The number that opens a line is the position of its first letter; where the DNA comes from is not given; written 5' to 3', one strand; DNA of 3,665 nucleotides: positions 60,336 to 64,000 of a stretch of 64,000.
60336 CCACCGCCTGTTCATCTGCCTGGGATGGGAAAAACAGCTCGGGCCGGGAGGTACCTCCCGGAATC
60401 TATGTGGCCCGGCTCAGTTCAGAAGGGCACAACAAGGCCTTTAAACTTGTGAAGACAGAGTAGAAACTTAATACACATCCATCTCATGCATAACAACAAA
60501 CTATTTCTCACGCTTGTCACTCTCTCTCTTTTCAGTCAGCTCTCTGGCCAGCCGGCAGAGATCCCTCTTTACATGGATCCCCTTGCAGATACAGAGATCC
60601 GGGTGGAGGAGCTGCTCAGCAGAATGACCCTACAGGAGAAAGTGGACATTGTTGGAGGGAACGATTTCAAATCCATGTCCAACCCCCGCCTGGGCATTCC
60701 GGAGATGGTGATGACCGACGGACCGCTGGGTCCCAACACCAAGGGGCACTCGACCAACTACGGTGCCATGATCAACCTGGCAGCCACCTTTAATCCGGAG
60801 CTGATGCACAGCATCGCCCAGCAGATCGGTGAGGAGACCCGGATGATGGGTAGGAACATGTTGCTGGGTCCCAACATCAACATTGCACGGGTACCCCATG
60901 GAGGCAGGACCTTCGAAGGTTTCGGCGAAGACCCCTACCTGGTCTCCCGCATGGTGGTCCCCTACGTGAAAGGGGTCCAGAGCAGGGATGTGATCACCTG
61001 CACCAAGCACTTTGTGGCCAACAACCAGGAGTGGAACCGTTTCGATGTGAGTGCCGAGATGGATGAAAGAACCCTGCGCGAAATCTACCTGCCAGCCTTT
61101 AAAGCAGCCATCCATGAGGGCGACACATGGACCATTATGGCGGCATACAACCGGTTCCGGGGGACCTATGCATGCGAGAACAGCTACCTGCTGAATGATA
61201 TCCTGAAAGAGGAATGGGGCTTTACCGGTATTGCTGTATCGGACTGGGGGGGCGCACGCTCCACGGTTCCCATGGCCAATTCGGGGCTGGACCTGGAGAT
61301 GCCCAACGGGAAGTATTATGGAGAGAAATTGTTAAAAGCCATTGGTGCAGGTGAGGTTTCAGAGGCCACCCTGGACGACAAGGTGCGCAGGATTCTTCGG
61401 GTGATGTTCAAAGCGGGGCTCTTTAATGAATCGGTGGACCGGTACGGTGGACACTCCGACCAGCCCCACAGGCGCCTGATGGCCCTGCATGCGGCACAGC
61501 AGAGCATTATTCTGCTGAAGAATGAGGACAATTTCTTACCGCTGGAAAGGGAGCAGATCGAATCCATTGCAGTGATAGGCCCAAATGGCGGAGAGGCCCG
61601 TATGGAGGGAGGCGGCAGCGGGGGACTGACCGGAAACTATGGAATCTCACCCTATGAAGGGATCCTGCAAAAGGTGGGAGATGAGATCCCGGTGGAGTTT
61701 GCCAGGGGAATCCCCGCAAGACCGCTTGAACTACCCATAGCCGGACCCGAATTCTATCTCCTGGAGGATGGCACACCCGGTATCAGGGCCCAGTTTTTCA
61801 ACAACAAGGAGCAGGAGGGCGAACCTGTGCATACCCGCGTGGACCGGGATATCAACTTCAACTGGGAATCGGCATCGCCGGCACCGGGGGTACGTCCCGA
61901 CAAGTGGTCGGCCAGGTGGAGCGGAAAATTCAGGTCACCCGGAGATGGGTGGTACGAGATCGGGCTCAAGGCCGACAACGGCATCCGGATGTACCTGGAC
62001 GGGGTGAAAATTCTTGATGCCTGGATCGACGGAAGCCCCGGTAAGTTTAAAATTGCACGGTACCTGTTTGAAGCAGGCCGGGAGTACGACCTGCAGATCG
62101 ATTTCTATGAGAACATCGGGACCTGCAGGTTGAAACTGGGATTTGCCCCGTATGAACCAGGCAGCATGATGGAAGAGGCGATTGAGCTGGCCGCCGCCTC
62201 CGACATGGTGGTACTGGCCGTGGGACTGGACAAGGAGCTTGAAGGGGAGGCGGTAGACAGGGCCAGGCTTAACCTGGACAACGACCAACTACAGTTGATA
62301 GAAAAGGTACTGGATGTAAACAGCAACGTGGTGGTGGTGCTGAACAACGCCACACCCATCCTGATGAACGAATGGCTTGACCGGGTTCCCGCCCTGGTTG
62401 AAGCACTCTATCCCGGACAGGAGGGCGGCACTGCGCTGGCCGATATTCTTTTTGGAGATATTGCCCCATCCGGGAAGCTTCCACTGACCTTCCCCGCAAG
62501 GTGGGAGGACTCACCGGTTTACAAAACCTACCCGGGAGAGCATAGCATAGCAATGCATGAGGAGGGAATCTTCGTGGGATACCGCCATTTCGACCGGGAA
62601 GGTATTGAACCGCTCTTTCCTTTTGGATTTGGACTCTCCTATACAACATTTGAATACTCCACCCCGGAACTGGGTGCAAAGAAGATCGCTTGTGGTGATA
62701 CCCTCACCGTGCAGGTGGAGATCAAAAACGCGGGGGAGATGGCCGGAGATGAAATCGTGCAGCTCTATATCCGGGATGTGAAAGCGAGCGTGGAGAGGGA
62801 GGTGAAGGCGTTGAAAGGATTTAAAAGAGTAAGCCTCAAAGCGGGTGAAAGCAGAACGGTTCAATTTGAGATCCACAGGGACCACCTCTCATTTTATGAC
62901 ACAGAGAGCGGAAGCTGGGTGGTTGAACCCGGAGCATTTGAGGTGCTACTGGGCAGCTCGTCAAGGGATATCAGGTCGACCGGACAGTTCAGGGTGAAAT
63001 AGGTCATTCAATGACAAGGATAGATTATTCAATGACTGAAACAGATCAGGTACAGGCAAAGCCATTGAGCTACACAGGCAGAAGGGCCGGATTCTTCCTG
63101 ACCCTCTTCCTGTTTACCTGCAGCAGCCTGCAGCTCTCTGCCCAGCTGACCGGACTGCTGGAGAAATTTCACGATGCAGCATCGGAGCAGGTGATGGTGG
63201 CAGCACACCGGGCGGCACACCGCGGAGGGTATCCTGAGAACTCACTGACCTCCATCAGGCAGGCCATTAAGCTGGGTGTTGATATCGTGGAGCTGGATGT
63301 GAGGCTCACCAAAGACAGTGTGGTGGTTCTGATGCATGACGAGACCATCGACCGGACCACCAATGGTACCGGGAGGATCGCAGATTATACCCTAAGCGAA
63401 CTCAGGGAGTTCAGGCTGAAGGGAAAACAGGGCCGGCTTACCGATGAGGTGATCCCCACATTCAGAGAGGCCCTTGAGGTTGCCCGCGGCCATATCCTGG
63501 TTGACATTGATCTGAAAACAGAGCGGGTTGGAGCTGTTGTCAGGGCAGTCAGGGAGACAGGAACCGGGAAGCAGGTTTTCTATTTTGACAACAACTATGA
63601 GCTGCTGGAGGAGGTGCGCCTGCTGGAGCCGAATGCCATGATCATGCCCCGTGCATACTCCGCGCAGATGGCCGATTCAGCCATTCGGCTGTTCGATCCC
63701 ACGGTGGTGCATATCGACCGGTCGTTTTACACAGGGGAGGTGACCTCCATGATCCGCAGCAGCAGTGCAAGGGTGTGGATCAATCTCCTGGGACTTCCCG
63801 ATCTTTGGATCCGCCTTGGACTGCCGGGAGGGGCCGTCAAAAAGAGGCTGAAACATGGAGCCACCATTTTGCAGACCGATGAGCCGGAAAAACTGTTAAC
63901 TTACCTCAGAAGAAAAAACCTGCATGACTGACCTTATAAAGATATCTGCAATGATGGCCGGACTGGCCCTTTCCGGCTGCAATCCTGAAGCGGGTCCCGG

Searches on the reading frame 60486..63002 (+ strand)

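Call 7: search_protein_families(library=pfam, proteins=[window:60486-63002:+], max_evalue=0.00001)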
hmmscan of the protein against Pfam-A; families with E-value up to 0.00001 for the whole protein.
window:60486-63002:+ (838 aa): 4 families
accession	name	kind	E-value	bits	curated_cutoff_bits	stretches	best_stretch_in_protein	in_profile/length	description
PF01915.27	Glyco_hydro_3_C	-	1.5e-58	198.6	31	1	341-719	1-200/200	Glycosyl hydrolase family 3 C-terminal domain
PF00933.27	Glyco_hydro_3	-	1e-44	153.7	27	1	63-306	55-316/316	Glycosyl hydrolase family 3 N terminal domain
PF14310.12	Fn3-like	-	5.8e-29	100.5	25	1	756-826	1-71/71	Fibronectin type III-like domain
PF07691.17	PA14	-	8e-21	74.8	24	1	431-549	3-127/147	PA14 domain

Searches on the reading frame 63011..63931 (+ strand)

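Call 7: search_protein_families(library=pfam, proteins=[window:63011-63931:+], max_evalue=0.00001)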
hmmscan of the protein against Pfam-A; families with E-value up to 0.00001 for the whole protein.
window:63011-63931:+ (306 aa): 1 family
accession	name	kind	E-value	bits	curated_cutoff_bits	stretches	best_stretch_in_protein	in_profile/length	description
PF03009.23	GDPD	-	6.7e-28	98.9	23.6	1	66-170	1-108/244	Glycerophosphoryl diester phosphodiesterase family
